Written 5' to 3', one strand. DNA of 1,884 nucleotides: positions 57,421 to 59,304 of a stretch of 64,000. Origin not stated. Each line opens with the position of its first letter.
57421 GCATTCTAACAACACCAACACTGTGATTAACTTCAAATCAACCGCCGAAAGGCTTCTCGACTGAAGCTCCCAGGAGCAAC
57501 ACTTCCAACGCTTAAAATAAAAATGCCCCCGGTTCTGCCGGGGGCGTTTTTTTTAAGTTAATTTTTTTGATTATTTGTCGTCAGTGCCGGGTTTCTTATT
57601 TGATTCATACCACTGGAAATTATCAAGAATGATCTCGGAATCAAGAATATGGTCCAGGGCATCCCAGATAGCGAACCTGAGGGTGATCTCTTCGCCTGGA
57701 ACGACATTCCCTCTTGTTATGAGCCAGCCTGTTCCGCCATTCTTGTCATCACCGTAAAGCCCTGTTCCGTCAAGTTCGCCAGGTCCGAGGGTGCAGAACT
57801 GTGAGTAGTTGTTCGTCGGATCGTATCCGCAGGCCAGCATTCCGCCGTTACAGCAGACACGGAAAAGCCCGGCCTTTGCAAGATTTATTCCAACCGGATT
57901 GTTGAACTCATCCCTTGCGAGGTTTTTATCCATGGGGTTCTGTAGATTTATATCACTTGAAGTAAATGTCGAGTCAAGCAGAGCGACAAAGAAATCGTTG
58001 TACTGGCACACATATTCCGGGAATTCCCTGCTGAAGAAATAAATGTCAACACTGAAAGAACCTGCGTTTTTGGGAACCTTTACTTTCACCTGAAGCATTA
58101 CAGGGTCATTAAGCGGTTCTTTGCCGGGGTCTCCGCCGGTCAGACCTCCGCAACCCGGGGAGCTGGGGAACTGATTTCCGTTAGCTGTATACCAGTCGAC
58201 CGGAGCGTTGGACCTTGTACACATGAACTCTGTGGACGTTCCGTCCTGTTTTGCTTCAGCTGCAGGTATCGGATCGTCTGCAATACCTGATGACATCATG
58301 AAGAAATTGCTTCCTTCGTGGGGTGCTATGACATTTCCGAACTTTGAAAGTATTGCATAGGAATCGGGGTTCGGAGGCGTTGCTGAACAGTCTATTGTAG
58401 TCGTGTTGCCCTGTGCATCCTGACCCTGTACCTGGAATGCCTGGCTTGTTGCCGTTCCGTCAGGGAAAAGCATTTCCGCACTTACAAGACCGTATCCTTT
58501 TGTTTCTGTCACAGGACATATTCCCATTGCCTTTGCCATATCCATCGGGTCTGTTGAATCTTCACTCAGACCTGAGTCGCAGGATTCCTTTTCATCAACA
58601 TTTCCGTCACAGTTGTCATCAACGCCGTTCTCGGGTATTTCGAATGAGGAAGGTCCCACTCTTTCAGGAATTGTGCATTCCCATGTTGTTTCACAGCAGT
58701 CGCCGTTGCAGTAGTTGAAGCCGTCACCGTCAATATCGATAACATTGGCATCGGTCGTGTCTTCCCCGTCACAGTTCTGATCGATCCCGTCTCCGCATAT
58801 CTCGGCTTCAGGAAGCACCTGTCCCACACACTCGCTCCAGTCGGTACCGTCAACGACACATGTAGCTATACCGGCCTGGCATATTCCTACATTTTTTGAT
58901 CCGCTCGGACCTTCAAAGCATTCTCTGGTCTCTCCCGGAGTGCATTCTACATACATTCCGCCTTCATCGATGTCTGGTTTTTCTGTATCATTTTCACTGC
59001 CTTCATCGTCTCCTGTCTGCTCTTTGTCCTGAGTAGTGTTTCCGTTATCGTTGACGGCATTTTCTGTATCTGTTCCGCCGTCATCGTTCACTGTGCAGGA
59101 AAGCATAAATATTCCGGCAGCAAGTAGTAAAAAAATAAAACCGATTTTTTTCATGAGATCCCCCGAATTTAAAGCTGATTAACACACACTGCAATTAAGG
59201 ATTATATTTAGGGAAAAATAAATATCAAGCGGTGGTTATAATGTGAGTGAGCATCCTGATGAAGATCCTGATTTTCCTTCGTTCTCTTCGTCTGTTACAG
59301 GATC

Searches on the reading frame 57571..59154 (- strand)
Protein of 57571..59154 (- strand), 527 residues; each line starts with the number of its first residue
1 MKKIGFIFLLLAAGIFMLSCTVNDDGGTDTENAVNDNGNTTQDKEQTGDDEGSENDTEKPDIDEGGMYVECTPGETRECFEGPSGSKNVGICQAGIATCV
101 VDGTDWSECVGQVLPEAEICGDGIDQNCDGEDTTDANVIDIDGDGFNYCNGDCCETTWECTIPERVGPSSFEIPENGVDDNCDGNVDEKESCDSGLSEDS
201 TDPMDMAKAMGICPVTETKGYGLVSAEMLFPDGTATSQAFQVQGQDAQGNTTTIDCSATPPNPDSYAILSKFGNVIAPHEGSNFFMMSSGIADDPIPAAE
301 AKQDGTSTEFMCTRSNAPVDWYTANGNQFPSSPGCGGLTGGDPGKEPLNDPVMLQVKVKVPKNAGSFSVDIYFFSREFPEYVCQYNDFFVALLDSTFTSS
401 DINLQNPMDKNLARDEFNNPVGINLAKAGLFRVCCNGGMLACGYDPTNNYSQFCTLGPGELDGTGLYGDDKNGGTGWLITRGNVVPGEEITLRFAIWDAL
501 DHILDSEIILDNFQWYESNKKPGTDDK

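Call 7: search_protein_families(library=pfam, proteins=[window:57571-59154:-])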
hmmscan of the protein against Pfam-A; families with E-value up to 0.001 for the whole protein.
window:57571-59154:- (527 aa): 1 family
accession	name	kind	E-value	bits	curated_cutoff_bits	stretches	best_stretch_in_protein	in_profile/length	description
PF11617.13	Cu-binding_MopE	-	3.6e-10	40.3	27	2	166-188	9-30/30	Putative metal-binding motif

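Call 13: find_encoding_contigs(protein=window:57571-59154:-, flank=5000, max_places=10)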
Protein window:57571-59154:- (527 aa): 5 contigs read that carry it; 5 places shown.
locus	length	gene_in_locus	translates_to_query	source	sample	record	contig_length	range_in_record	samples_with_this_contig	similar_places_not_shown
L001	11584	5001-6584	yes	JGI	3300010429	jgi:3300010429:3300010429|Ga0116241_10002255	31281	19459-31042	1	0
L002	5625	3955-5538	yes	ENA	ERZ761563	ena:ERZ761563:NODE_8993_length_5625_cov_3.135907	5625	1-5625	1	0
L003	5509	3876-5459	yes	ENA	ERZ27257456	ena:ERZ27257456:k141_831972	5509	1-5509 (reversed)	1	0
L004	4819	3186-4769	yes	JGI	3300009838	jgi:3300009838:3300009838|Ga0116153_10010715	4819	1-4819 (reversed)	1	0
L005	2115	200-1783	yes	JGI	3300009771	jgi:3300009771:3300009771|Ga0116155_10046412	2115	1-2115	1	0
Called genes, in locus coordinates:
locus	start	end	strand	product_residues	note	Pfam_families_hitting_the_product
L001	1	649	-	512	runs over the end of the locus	PF11276:DUF3078 (weak)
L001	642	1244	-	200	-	PF03886:ABC_trans_aux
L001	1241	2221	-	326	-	PF02470:MlaD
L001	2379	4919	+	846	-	-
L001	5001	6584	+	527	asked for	PF11617:Cu-binding_MopE (faint), PF26766:Choice_anch_L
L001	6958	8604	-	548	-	PF09112:N-glycanase_N (faint), PF09113:N-glycanase_C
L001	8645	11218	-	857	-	PF00082:Peptidase_S8, PF13948:DUF4215 (weak)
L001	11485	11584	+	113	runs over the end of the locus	?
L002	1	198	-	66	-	?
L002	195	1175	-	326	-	PF02470:MlaD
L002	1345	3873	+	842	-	-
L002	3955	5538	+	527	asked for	PF11617:Cu-binding_MopE (faint), PF26766:Choice_anch_L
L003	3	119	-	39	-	?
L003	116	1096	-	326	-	PF02470:MlaD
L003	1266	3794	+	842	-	-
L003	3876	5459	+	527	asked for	PF11617:Cu-binding_MopE (faint), PF26766:Choice_anch_L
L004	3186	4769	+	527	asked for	PF11617:Cu-binding_MopE (faint), PF26766:Choice_anch_L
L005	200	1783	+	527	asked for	PF11617:Cu-binding_MopE (faint), PF26766:Choice_anch_L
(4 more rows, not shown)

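Call 14: find_related_loci(query=window:57571-59154:-, collection=genome_contigs, flank=6000)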
Query window:57571-59154:- (527 aa) in genome_contigs; peptide patterns used: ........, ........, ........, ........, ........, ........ (x = any residue, [..] = any of these).
209 stretches matched a pattern; 31 encode a relative of the query (tblastn E <= 1e-3); 31 distinct loci.
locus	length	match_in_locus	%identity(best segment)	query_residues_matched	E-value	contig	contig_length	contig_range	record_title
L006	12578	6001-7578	81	1-527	0e+0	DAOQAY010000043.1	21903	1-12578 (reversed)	MAG TPA_asm: bacterium isolate AMR_MDS_1250 NODE_2426_length_21903_cov_6.566139, whole genome shotgun sequence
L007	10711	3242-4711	73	36-527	0e+0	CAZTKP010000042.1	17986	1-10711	MAG TPA_asm: uncultured Spirochaetales bacterium isolate binchicken_co42_486 genome assembly, contig: NODE_4189_length_1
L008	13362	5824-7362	69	17-524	0e+0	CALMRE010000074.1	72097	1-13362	MAG TPA_asm: uncultured bacterium isolate SRR8868559_bin.180_CONCOCT_v1.1_MAG genome assembly, contig: ERZ1645192.38, wh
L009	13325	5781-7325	70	17-524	0e+0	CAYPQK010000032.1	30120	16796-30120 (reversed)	MAG TPA_asm: uncultured Spirochaetales bacterium isolate binchicken_co220_184 genome assembly, contig: NODE_884_length_3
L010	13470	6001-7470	51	1-524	6e-165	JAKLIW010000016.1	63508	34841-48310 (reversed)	MAG: bacterium isolate RA.bin96 RA.bin96_16, whole genome shotgun sequence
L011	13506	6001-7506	51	3-527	7e-160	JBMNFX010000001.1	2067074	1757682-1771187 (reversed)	MAG: bacterium isolate SBF912LR0HQ0191 contig_11953, whole genome shotgun sequence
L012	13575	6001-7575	48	1-527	2e-158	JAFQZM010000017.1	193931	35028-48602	Bacterium isolate RGIG2292 Goat_Duodenum-5__c180918, whole genome shotgun sequence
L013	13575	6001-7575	47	1-527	2e-151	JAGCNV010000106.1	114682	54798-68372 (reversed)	Bacterium isolate RGIG9961 Yak_Reticulum-2__c1108069, whole genome shotgun sequence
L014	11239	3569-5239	48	1-527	4e-140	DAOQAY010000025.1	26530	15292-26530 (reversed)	MAG TPA_asm: bacterium isolate AMR_MDS_1250 NODE_1806_length_26530_cov_6.699150, whole genome shotgun sequence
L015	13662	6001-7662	45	1-527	4e-124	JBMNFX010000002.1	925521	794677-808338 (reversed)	MAG: bacterium isolate SBF912LR0HQ0191 contig_59092, whole genome shotgun sequence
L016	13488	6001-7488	41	34-527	1e-90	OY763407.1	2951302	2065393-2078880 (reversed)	MAG: bacterium isolate 9fabd71c-f4bc-49f2-be01-8067ea32d293 genome assembly, chromosome: 1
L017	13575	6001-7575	46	1-527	2e-150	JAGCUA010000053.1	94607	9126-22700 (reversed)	Bacterium isolate RGIG10122 Yak_Rumen-4__c1374474, whole genome shotgun sequence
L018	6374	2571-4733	47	111-185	5e-9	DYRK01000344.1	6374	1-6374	MAG TPA_asm: Desulfatirhabdium butyrativorans isolate SulCav_GS10_10_47_57 SulCav_GS10_10_23993_length_6374_cov_35_93622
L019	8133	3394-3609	44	117-188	4e-8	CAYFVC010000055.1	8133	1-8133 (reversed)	MAG TPA_asm: uncultured archaeon isolate ERP108616_co1_107 genome assembly, contig: k119_1549457, whole genome shotgun s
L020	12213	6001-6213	43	112-184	1e-7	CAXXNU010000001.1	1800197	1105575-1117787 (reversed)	MAG: Desulfobacterales bacterium isolate 6d091e9b-094b-40f3-8738-6f7f297dc317 genome assembly, contig: contig_1, whole g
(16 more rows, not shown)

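Call 33: find_homologous_proteins(query=window:57571-59154:-, max_evalue=1e-30)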
Query window:57571-59154:- (527 aa): 520 proteins with E <= 1e-30 among 8000 candidates; the best 120 are listed.
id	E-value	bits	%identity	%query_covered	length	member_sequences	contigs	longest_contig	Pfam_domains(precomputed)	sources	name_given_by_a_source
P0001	0.0e+0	1231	100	100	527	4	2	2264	PF26766.1,PF11617.14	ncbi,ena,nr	ncbi:MAG TPA: choice-of-anchor L domain-containing protein [bacterium]|nr:choice-of-anchor L domain-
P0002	0.0e+0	1017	82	100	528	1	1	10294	PF26766.1,PF11617.14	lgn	-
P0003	4.5e-298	1008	84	98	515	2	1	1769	PF26766.1,PF11617.14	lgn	-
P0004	1.4e-297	1006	81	100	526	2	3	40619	PF26766.1,PF11617.14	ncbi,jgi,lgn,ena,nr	ncbi:MAG TPA: MopE-related protein [bacterium]|nr:MopE-related protein [bacterium] HPS29851.1 MopE-r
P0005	1.1e-251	855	74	91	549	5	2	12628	PF26766.1,PF11617.14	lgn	-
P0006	2.1e-248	844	72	95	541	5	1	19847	PF26766.1,PF11617.14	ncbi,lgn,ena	-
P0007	4.6e-247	840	67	99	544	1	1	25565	PF26766.1,PF11617.14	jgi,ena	-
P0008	6.9e-247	839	67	100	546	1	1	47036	PF26766.1,PF11617.14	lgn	-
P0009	1.7e-242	824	69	96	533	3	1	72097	PF26766.1,PF11617.14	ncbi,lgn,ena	-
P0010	2.8e-241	820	66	100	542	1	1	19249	PF26766.1,PF11617.14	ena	-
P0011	9.1e-239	812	65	100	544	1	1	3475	PF26766.1,PF11617.14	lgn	-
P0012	1.7e-236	805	71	91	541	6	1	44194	PF26766.1,PF11617.14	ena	-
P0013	9.0e-233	792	64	99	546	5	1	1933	PF26766.1,PF11617.14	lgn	-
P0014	1.3e-232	792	67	98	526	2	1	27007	PF26766.1,PF11617.14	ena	-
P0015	6.1e-230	783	63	100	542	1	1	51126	PF26766.1,PF11617.14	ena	-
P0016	3.1e-226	771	64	99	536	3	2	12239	PF26766.1,PF11617.14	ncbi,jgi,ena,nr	ncbi:MAG TPA: choice-of-anchor L domain-containing protein [bacterium]|nr:choice-of-anchor L domain-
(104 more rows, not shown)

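Call 34: find_encoding_contigs(protein=P0002, flank=4000, max_places=2)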
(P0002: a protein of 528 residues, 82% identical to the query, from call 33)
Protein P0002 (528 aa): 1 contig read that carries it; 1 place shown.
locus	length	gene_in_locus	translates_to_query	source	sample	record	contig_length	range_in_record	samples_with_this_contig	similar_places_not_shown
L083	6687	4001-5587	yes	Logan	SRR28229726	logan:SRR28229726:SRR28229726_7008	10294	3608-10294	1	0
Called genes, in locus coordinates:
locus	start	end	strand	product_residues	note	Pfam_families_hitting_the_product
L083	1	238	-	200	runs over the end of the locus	PF03886:ABC_trans_aux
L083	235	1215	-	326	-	PF02470:MlaD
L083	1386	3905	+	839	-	PF07504:FTP (faint)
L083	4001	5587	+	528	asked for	PF11617:Cu-binding_MopE (faint), PF26766:Choice_anch_L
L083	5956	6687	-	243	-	?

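Call 35: find_encoding_contigs(protein=P0005, flank=4000, max_places=2)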
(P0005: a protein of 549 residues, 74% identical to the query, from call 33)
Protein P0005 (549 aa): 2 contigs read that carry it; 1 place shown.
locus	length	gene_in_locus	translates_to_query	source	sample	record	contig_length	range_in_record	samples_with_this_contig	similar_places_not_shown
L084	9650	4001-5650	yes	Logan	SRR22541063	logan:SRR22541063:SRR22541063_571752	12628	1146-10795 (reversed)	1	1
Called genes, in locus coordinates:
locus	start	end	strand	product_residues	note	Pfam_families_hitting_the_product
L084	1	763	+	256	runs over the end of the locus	PF08843:AbiEii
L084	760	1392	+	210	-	-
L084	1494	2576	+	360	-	-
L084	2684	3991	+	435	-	-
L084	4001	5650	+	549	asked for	PF11617:Cu-binding_MopE (weak), PF26766:Choice_anch_L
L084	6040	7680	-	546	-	PF09113:N-glycanase_C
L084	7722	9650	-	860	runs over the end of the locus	-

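Call 36: find_encoding_contigs(protein=P0012, flank=4000, max_places=2)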
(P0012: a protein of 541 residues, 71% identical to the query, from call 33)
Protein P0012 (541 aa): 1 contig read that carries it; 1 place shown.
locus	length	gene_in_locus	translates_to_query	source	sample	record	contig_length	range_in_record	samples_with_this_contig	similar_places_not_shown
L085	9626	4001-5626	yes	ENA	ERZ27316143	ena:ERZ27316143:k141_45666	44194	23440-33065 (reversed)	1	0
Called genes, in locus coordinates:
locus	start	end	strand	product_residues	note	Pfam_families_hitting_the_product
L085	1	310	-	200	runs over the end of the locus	PF03886:ABC_trans_aux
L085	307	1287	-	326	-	PF02470:MlaD, PF06103:DUF948 (faint)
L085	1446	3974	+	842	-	-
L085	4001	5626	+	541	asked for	PF11617:Cu-binding_MopE (weak), PF26766:Choice_anch_L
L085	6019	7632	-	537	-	PF09113:N-glycanase_C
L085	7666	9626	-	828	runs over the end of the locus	-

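Call 37: find_encoding_contigs(protein=P0007, flank=4000, max_places=2)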
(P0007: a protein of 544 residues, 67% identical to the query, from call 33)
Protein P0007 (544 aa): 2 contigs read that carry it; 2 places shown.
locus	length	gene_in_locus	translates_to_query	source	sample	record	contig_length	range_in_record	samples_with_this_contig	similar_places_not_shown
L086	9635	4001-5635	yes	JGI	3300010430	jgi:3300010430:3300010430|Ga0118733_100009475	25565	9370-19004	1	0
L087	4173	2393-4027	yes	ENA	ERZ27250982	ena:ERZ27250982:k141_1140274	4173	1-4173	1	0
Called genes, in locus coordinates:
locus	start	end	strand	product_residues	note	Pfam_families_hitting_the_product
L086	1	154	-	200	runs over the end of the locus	PF03886:ABC_trans_aux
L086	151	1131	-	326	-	PF02470:MlaD, PF06103:DUF948 (faint)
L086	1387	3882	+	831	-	-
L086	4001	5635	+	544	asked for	PF11617:Cu-binding_MopE (faint), PF26766:Choice_anch_L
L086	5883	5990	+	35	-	-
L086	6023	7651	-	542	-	PF09113:N-glycanase_C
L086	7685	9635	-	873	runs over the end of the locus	PF00082:Peptidase_S8, PF13948:DUF4215 (weak)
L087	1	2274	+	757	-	?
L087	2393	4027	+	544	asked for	PF11617:Cu-binding_MopE (faint), PF26766:Choice_anch_L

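Call 38: find_encoding_contigs(protein=P0008, flank=4000, max_places=2)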
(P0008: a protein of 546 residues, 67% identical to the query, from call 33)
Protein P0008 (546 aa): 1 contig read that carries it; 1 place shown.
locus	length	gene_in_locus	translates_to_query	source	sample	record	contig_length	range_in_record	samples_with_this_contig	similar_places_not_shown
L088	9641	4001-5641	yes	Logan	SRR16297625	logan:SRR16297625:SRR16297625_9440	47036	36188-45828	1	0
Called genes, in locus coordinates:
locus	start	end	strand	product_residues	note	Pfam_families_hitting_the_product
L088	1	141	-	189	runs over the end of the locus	PF03886:ABC_trans_aux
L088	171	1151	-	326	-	PF02470:MlaD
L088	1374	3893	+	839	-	-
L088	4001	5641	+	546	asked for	PF11617:Cu-binding_MopE (faint), PF26766:Choice_anch_L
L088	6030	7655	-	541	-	PF09113:N-glycanase_C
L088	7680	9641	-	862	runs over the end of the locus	PF00082:Peptidase_S8, PF13948:DUF4215 (weak)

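Call 39: find_encoding_contigs(protein=P0010, flank=4000, max_places=2)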
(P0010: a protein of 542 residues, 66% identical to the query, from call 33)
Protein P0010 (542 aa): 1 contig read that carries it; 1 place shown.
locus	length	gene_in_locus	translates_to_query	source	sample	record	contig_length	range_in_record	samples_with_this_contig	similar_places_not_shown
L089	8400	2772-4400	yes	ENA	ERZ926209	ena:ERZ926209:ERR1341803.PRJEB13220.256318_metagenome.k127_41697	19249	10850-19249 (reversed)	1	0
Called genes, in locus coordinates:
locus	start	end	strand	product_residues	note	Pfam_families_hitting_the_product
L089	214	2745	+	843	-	-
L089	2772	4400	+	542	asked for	PF11617:Cu-binding_MopE (weak), PF26766:Choice_anch_L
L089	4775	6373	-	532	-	PF09113:N-glycanase_C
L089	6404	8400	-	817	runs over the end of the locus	-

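Call 40: find_encoding_contigs(protein=P0014, flank=4000, max_places=2)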
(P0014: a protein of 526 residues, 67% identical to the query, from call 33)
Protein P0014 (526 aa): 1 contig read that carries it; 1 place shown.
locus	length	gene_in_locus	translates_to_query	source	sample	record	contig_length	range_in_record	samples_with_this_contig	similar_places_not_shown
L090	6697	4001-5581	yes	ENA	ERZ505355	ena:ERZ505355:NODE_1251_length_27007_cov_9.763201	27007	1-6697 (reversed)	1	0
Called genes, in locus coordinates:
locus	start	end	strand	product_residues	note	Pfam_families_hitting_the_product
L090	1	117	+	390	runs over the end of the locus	PF07075:NamZ_N, PF20732:NamZ_C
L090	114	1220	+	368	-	PF02540:NAD_synthase (faint), PF03054:tRNA_Me_trans, PF20259:tRNA_Me_trans_M, PF20258:tRNA_Me_trans_C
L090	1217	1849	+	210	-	-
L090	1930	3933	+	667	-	PF01590:GAF, PF13185:GAF_2, PF13492:GAF_3 (weak), PF00158:Sigma54_activat, PF14532:Sigma54_activ_2, PF25601:AAA_lid_14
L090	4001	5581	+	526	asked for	PF11617:Cu-binding_MopE (faint), PF26766:Choice_anch_L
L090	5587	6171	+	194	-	PF21176:RecR_HhH, PF01751:Toprim (weak), PF13662:Toprim_4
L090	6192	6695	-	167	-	?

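Call 41: find_encoding_contigs(protein=P0015, flank=4000, max_places=2)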
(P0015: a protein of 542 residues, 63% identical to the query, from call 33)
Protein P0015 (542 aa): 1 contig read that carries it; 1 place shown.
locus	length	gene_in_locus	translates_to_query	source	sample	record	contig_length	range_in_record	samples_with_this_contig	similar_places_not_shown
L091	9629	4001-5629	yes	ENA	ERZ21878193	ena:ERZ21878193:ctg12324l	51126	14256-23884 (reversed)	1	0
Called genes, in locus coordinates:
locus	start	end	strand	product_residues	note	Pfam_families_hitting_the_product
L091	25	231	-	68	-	-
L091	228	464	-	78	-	-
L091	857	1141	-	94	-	-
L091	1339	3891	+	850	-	-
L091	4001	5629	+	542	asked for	PF11617:Cu-binding_MopE (weak), PF26766:Choice_anch_L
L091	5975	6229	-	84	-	PF09113:N-glycanase_C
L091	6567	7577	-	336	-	-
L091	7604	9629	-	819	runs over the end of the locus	-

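Call 42: find_encoding_contigs(protein=P0016, flank=4000, max_places=2)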
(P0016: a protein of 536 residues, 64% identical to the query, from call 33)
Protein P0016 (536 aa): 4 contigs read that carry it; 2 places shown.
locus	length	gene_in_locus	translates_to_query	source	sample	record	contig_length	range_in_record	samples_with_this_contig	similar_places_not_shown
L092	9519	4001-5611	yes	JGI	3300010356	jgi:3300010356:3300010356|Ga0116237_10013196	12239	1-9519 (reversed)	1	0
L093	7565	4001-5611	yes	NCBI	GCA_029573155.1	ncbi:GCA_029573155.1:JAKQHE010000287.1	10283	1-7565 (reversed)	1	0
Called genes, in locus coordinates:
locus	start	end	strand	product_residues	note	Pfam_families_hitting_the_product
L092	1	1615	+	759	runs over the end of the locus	PF01553:Acyltransferase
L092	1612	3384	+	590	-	PF01590:GAF, PF01966:HD (faint), PF13487:HD_5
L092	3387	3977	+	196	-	-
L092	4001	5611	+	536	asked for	PF11617:Cu-binding_MopE (faint), PF26766:Choice_anch_L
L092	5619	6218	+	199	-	PF21176:RecR_HhH, PF13662:Toprim_4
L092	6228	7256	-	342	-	-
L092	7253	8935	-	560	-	-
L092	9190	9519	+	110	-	?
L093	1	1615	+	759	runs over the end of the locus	PF01553:Acyltransferase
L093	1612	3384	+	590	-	PF01590:GAF, PF01966:HD (faint), PF13487:HD_5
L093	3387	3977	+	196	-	-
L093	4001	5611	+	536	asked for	PF11617:Cu-binding_MopE (faint), PF26766:Choice_anch_L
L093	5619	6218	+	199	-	PF21176:RecR_HhH, PF13662:Toprim_4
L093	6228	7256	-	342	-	-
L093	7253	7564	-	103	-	?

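Call 61: find_homologous_proteins(query=L090:1930-3933:+, max_evalue=1e-60)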
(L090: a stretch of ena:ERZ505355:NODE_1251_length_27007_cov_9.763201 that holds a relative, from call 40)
Query L090:1930-3933:+ (667 aa): 7331 proteins with E <= 1e-60 among 8000 candidates; the best 120 are listed.
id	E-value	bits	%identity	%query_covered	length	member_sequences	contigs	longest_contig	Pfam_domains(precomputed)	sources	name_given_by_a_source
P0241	0.0e+0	1503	100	100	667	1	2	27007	PF13185.13,PF00158.33,PF25601.2,PF01590.33,PF13492.13,PF14532.13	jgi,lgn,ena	-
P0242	0.0e+0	1045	72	98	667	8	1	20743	PF13185.13,PF00158.33,PF25601.2,PF01590.33,PF02954.26,PF13492.13,PF14532.13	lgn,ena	-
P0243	0.0e+0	1045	70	99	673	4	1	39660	PF13185.13,PF00158.33,PF25601.2,PF01590.33,PF02954.26,PF14532.13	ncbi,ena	-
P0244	7.2e-247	839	57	97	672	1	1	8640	PF13185.13,PF00158.33,PF25601.2,PF01590.33,PF14532.13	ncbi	-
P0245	1.6e-241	821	56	98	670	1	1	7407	PF13185.13,PF00158.33,PF25601.2,PF01590.33,PF02954.26,PF14532.13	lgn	-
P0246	1.0e-229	782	55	98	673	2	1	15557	PF13185.13,PF00158.33,PF25601.2,PF01590.33,PF13492.13,PF14532.13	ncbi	ncbi:MAG: sigma-54-dependent Fis family transcriptional regulator [bacterium]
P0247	1.7e-225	768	53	99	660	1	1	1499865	PF13185.13,PF00158.33,PF25601.2,PF01590.33,PF13492.13,PF14532.13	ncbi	-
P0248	1.5e-223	762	52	98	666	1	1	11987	PF13185.13,PF00158.33,PF25601.2,PF01590.33,PF14532.13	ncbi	-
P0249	1.7e-222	758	53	97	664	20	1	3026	PF13185.13,PF00158.33,PF25601.2,PF01590.33,PF13492.13,PF14532.13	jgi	jgi:transcriptional regulator with GAF, ATPase, and Fis domain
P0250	3.4e-218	744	53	97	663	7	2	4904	PF13185.13,PF00158.33,PF25601.2,PF01590.33,PF14532.13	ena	-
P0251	4.3e-218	744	53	97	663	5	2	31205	PF13185.13,PF00158.33,PF25601.2,PF01590.33,PF13492.13,PF14532.13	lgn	-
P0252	1.5e-215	735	51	98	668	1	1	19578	PF13185.13,PF00158.33,PF25601.2,PF01590.33,PF02954.26,PF13492.13,PF14532.13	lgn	-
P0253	2.7e-214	731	53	97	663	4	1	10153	PF13185.13,PF00158.33,PF25601.2,PF01590.33,PF13492.13,PF14532.13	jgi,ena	-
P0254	1.9e-212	725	52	97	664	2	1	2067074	PF13185.13,PF00158.33,PF25601.2,PF01590.33,PF02954.26,PF13492.13,PF14532.13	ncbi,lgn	ncbi:MAG: sigma-54 interaction domain-containing protein [bacterium]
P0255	8.5e-212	723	52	97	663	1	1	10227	PF13185.13,PF00158.33,PF25601.2,PF01590.33,PF14532.13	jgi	-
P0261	4.9e-207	707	49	98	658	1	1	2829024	PF13185.13,PF00158.33,PF25601.2,PF01590.33,PF13492.13,PF14532.13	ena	-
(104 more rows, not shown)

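Call 74: find_encoding_contigs(protein=P0261, flank=10000, max_places=1)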
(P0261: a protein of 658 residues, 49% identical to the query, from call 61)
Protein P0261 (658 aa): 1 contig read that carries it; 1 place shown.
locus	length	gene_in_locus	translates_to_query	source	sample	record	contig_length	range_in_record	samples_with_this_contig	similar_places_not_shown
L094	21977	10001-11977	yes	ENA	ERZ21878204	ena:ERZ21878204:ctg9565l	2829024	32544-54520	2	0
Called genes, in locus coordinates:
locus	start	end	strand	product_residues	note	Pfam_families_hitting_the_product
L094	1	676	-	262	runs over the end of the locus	PF12679:ABC2_membrane_2 (weak), PF12730:ABC2_membrane_4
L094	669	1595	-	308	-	PF00005:ABC_tran, PF13304:AAA_21 (weak)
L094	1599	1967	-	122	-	-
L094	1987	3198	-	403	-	PF00999:Na_H_Exchanger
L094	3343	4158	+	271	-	-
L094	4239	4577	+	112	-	-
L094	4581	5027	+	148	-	-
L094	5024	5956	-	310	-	PF10543:ORF6N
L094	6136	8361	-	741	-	-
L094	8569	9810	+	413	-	PF06245:DUF1015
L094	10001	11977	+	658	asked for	PF13185:GAF_2, PF01590:GAF, PF13492:GAF_3 (faint), PF00158:Sigma54_activat, PF14532:Sigma54_activ_2, PF25601:AAA_lid_14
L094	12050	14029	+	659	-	PF25390:WD40_RLD, PF25390:WD40_RLD, PF13540:RCC1_2, PF00415:RCC1, PF13540:RCC1_2, PF00415:RCC1, PF13540:RCC1_2, PF00415:RCC1, +2 more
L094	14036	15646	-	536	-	PF00171:Aldedh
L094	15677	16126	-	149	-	PF02580:Tyr_Deacylase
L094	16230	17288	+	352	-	PF00850:Hist_deacetyl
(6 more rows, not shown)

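Call 81: find_encoding_contigs(protein=P0011, flank=3000, max_places=2)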
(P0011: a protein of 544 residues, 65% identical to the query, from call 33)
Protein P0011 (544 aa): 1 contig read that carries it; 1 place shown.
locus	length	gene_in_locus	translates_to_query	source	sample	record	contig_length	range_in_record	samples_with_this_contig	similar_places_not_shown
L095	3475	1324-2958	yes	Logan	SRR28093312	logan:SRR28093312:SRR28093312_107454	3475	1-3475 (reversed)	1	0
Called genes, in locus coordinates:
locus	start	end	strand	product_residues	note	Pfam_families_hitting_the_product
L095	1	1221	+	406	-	?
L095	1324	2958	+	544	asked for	PF11617:Cu-binding_MopE (weak), PF26766:Choice_anch_L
